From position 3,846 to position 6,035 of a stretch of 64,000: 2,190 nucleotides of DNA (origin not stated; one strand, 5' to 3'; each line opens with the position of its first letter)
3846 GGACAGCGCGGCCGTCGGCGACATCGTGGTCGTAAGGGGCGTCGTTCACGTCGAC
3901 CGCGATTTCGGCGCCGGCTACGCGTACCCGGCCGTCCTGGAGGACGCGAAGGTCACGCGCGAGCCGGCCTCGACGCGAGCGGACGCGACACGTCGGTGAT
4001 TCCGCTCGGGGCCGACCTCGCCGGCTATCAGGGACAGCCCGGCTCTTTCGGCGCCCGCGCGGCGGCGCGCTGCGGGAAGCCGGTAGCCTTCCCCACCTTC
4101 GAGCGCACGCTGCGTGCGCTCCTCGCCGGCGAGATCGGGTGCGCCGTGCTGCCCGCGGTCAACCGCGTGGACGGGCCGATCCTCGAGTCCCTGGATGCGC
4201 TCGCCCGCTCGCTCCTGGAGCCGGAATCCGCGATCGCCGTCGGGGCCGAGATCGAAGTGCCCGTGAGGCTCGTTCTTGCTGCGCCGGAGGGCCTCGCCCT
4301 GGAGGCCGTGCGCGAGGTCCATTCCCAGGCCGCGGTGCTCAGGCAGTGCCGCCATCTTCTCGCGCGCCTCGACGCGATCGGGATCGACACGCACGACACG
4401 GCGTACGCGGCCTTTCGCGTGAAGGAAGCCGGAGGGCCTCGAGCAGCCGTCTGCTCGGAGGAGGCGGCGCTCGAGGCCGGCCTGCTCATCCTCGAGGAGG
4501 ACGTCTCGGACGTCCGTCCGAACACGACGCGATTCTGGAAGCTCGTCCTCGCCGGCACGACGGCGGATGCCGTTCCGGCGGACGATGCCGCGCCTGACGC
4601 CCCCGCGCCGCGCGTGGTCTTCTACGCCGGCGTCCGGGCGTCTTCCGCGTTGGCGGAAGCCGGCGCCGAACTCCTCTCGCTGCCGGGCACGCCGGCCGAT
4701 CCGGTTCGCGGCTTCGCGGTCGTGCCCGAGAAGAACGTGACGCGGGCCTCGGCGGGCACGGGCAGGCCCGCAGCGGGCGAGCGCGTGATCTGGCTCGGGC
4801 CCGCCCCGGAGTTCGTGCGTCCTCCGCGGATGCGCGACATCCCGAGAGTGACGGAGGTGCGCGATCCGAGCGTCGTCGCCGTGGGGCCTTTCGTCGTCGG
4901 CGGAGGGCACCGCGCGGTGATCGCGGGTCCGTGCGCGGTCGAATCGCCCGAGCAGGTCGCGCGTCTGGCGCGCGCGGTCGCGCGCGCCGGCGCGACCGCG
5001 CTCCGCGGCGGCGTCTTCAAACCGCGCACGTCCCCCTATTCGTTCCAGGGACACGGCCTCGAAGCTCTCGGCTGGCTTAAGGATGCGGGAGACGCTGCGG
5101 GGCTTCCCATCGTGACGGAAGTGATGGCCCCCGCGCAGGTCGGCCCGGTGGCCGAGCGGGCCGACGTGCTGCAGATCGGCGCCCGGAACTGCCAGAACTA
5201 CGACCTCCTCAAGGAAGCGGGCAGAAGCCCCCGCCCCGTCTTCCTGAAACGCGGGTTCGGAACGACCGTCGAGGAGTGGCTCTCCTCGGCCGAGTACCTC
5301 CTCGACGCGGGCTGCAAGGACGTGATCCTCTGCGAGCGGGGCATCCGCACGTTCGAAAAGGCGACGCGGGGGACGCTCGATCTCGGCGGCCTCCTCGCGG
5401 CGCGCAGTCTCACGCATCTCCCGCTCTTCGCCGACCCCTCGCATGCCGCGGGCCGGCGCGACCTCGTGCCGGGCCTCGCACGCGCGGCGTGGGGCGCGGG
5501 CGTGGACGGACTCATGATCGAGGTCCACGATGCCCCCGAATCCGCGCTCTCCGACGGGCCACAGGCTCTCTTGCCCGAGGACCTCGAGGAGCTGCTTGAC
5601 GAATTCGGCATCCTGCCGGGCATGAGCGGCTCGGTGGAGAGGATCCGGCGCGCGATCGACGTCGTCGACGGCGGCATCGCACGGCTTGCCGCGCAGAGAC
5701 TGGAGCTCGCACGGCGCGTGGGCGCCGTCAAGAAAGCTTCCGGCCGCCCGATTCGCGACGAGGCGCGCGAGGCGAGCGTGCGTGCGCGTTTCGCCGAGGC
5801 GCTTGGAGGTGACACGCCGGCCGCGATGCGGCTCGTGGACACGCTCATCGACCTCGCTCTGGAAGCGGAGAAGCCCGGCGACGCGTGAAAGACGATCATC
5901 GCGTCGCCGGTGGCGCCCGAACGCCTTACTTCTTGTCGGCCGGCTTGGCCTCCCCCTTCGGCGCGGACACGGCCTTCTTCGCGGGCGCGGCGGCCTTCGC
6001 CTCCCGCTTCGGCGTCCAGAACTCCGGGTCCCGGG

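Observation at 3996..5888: Single-polypeptide fusion of prephenate dehydratase, DAHP synthase and chorismate mutase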

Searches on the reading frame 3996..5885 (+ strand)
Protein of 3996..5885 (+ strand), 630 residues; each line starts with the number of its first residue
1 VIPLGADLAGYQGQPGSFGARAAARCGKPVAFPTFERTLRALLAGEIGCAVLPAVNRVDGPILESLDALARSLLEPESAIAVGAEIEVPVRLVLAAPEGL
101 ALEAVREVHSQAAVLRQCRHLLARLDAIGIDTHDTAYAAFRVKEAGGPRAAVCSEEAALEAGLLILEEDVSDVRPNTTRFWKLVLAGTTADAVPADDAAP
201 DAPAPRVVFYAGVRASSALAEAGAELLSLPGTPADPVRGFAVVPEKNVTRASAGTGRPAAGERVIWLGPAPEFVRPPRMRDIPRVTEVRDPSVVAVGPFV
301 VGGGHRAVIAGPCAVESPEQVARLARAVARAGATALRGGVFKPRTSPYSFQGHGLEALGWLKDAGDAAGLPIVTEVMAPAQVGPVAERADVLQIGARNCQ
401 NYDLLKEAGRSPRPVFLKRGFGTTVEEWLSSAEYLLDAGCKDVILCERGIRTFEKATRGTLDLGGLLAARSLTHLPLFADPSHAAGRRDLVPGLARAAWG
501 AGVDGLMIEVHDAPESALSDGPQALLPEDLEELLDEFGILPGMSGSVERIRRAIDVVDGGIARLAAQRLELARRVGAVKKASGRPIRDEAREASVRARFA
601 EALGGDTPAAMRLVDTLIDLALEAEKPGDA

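Call 3: search_protein_families(library=pfam, proteins=[window:3996-5885:+], max_evalue=1)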
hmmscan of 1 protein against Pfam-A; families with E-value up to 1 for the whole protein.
window:3996-5885:+ (630 aa): 4 families
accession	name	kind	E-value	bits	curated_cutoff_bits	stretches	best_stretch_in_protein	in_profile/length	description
PF00793.26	DAHP_synth_1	-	1.7e-74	250.6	25.5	1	300-533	11-257/270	DAHP synthetase I family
PF00800.23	PDT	-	7.9e-32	111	25.2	1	10-183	2-176/181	Prephenate dehydratase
PF01817.26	CM_2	-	8.8e-12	45.5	27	1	550-625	1-79/80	Chorismate mutase type II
PF03102.20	NeuB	-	0.14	12.1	22.1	1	361-446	61-146/241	NeuB family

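Call 4: search_protein_families(library=ncbifam, proteins=[window:3996-5885:+], max_evalue=0.1)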
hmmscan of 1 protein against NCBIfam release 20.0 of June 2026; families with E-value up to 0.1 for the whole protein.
window:3996-5885:+ (630 aa): 27 families (the best 25 are shown)
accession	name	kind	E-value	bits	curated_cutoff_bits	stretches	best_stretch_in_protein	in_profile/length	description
NF006421.0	PRK08673.1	subfamily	3.8e-113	378.1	335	1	289-537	78-326/338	3-deoxy-7-phosphoheptulonate synthase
TIGR01361.1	DAHP_synth_Bsub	equivalog_domain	9.6e-106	352.9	267.75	1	289-537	9-257/260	3-deoxy-7-phosphoheptulonate synthase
NF009239.0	PRK12595.1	equivalog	1.2e-92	310.7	279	2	292-536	105-349/360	bifunctional 3-deoxy-7-phosphoheptulonate synthase/chorismate mutase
NF009933.0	PRK13396.1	subfamily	2.8e-90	302.8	486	1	300-541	95-338/352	3-deoxy-7-phosphoheptulonate synthase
NF041229.1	BagF_FevY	exception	4.7e-86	289.1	700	1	289-534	74-319/340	phospho-2-dehydro-3-deoxyheptonate aldolase BagF/FevY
NF003543.0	PRK05198.1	equivalog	8.7e-33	113.5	242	1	306-536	18-263/273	3-deoxy-8-phosphooctulonate synthase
TIGR01362.1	KDO8P_synth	equivalog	2.2e-32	112.3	314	1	307-536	4-248/258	3-deoxy-8-phosphooctulonate synthase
NF008866.0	PRK11899.1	equivalog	5.6e-25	88.1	359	1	10-187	9-182/283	prephenate dehydratase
NF008865.0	PRK11898.1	equivalog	2.7e-21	76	219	1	11-184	6-183/284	prephenate dehydratase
NF009109.0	PRK12457.1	equivalog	7e-21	74.7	457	1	344-537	61-265/281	3-deoxy-8-phosphooctulonate synthase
NF007910.0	PRK10622.1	equivalog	9.7e-13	47.8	577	2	39-188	143-286/386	bifunctional chorismate mutase/prephenate dehydratase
TIGR01791.2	CM_archaeal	equivalog_domain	1.3e-10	41.1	66.95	1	547-601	1-55/83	chorismate mutase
TIGR01805.1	CM_mono_grmpos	equivalog_domain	5.3e-09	36.2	71.2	1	548-596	2-50/81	chorismate mutase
NF004925.0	PRK06285.1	equivalog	3.9e-08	33.3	77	1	546-600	8-62/99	chorismate mutase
TIGR01808.1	CM_M_hiGC-arch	equivalog_domain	4.8e-08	33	52.15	1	547-610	2-64/74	chorismate mutase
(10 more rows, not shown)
